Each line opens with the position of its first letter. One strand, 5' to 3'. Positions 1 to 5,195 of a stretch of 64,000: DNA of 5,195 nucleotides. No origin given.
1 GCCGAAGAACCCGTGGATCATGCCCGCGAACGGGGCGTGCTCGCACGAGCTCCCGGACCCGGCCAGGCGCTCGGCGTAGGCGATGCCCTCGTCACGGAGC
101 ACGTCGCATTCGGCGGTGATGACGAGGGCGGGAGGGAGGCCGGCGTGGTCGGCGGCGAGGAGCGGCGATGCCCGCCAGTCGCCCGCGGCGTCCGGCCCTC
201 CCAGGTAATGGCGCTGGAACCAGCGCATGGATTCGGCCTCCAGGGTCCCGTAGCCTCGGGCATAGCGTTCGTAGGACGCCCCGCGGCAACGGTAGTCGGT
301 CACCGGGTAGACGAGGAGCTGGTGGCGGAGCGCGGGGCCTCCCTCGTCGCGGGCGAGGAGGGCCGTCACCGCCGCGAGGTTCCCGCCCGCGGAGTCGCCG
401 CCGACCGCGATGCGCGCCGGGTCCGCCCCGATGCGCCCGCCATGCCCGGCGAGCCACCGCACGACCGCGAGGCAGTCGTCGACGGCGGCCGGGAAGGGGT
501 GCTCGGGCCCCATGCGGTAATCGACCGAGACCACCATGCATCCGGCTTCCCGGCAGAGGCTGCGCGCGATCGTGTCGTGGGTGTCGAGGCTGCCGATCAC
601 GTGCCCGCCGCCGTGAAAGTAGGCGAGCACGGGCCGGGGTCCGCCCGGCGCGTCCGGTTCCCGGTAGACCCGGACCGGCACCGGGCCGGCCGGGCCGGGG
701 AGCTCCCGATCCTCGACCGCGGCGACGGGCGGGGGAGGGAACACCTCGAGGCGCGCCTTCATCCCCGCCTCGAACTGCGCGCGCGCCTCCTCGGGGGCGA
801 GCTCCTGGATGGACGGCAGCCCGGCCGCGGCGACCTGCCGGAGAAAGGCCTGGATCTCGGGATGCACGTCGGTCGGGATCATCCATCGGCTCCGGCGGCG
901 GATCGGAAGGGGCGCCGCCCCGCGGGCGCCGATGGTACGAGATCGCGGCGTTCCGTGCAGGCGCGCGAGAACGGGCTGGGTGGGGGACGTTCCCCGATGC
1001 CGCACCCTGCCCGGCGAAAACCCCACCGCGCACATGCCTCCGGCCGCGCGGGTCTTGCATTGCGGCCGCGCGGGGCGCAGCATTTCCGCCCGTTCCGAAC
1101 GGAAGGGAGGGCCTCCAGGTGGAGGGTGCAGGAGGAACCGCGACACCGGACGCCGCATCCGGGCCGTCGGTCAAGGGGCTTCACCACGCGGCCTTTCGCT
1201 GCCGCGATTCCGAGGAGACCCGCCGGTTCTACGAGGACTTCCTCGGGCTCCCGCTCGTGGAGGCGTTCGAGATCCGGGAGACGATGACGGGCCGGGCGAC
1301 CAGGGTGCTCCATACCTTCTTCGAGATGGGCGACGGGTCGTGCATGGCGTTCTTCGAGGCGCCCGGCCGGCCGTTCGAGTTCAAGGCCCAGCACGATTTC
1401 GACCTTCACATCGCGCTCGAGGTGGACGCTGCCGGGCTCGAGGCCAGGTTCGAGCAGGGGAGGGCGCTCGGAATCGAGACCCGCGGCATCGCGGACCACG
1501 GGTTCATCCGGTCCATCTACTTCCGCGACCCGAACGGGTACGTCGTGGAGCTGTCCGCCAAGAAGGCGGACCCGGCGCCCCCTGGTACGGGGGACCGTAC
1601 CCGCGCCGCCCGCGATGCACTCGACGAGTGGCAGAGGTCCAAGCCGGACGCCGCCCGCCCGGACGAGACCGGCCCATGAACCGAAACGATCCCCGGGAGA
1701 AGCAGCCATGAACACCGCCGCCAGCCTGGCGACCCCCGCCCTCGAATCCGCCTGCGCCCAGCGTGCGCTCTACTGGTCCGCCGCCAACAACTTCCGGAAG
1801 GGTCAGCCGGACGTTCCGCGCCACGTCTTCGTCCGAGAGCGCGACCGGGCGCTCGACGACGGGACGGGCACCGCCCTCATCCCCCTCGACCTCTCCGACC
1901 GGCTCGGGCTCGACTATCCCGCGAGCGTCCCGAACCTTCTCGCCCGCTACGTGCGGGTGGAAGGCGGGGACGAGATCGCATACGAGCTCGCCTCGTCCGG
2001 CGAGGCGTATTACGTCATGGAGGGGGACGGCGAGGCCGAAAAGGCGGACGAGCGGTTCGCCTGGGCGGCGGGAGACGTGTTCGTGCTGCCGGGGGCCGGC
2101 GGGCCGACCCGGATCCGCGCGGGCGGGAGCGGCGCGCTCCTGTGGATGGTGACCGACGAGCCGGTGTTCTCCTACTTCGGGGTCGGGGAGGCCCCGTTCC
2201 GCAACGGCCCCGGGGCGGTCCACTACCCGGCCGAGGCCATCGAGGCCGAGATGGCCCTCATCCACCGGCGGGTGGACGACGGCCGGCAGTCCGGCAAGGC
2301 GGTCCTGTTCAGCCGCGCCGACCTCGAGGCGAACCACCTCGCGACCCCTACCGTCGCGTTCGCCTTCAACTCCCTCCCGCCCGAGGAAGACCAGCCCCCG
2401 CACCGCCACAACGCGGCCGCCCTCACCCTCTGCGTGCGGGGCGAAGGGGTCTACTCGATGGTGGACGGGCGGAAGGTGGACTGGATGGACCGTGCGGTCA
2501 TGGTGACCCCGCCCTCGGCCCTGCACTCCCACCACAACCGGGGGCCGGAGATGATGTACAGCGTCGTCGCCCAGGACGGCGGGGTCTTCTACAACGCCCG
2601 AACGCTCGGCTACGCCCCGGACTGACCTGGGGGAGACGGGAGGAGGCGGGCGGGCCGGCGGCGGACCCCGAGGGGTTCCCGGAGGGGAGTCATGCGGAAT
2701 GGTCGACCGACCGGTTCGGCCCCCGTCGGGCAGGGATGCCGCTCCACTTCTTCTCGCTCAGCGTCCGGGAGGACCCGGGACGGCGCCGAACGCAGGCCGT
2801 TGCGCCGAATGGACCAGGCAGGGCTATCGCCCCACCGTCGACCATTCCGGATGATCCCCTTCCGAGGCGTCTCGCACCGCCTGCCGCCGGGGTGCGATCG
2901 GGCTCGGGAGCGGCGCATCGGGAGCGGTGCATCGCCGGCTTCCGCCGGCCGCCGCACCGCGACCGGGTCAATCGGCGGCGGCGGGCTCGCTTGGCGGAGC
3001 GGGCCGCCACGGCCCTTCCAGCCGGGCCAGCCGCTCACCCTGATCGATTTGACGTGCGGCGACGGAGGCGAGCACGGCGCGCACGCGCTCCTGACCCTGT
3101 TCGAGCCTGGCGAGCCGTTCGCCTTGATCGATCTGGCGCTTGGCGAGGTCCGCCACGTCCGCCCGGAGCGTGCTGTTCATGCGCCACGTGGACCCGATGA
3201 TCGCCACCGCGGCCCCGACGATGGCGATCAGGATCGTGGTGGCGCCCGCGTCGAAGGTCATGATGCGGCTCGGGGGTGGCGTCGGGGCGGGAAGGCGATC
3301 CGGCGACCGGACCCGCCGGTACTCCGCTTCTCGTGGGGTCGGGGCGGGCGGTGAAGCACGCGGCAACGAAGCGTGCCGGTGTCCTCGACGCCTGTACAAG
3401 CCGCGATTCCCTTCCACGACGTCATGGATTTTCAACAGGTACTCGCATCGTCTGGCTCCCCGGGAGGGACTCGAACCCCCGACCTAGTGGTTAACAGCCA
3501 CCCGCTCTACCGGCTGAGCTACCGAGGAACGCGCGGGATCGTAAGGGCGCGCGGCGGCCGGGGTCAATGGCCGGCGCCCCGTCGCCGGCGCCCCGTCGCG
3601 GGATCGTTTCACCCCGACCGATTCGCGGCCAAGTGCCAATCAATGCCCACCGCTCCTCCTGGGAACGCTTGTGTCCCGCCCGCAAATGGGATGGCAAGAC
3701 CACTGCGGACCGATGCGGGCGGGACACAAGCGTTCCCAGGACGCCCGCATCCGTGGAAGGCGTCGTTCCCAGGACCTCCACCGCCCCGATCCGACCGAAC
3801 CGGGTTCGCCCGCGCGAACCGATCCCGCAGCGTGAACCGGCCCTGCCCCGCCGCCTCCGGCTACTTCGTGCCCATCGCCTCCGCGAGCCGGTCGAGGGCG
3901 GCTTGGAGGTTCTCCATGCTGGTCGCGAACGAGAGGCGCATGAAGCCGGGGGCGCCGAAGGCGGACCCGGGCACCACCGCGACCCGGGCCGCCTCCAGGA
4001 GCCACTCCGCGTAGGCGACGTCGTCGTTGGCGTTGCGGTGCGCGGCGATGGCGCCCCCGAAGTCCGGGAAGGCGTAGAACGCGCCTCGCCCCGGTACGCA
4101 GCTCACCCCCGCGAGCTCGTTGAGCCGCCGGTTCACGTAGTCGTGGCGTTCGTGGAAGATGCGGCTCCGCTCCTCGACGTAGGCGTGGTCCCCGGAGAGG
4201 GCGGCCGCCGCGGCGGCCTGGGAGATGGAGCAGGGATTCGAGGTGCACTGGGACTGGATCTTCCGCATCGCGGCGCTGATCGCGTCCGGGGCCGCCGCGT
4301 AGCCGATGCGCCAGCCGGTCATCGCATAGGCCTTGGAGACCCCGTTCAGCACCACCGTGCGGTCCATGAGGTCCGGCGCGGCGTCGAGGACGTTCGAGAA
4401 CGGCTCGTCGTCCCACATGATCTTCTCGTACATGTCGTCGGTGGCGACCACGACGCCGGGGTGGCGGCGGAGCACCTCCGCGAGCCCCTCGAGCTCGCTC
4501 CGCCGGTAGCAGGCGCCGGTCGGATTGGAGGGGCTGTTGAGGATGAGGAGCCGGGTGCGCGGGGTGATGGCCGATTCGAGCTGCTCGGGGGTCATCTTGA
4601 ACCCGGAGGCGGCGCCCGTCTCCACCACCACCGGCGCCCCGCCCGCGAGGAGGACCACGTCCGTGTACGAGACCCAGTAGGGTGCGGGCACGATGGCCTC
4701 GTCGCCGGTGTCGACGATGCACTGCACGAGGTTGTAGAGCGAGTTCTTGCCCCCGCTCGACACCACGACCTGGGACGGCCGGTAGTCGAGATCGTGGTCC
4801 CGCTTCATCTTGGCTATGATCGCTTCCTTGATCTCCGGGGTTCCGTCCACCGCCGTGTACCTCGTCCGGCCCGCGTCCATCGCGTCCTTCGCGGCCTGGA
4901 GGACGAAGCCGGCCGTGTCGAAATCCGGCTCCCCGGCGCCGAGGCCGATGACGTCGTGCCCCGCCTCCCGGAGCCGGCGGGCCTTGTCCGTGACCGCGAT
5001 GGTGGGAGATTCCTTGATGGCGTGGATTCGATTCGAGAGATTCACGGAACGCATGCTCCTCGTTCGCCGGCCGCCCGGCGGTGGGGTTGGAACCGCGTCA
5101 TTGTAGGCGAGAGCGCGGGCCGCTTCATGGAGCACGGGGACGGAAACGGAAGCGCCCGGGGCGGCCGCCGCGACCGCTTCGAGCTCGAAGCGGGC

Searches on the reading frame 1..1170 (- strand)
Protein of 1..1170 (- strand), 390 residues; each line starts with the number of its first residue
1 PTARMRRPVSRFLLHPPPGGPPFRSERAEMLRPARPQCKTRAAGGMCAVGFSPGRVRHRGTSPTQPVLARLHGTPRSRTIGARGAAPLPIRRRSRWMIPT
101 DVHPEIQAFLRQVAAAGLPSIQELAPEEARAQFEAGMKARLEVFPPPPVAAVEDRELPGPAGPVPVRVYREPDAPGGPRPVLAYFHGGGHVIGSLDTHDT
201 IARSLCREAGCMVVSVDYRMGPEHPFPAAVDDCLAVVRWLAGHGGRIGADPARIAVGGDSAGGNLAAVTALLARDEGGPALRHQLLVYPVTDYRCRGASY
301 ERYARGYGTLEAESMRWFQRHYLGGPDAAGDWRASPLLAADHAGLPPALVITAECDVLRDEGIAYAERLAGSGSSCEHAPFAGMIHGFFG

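Call 16: search_protein_families(library=pfam, proteins=[window:1-1170:-])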
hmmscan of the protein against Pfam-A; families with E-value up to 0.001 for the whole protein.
window:1-1170:- (390 aa): 4 families
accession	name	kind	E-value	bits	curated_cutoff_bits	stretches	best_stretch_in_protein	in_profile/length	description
PF07859.19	Abhydrolase_3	-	2.5e-75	253.3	25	1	183-389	2-209/210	alpha/beta hydrolase fold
PF20434.5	BD-FAE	-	5.2e-19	69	26.8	1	172-275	6-112/215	BD-FAE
PF00135.34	COesterase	-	4.2e-10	39.6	27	1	176-272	100-203/515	Carboxylesterase family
PF00326.27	Peptidase_S9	-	0.0006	19.8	22.6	0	229-271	44-83/213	Prolyl oligopeptidase family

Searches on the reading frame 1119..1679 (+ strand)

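Call 16: search_protein_families(library=pfam, proteins=[window:1119-1679:+])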
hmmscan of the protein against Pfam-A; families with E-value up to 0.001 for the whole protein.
window:1119-1679:+ (186 aa): 2 families
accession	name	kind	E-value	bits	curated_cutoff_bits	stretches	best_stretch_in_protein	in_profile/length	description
PF00903.31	Glyoxalase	-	9.6e-11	42.6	20.6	1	20-145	1-121/121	Glyoxalase/Bleomycin resistance protein/Dioxygenase superfamily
PF18029.7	Glyoxalase_6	-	0.00034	21.7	23.6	1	25-143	3-103/106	Glyoxalase-like domain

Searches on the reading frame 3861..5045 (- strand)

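Call 27: search_protein_families(library=pfam, proteins=[window:3861-5045:-])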
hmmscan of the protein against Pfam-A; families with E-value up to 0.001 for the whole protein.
window:3861-5045:- (394 aa): 2 families
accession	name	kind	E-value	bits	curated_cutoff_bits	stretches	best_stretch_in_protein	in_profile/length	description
PF00155.27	Aminotran_1_2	-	2.1e-77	261.2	19.7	1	31-387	2-361/361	Aminotransferase class I and II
PF01041.23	DegT_DnrJ_EryC1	-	4.3e-07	29.9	19.8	1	93-168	43-117/360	DegT/DnrJ/EryC1/StrS aminotransferase family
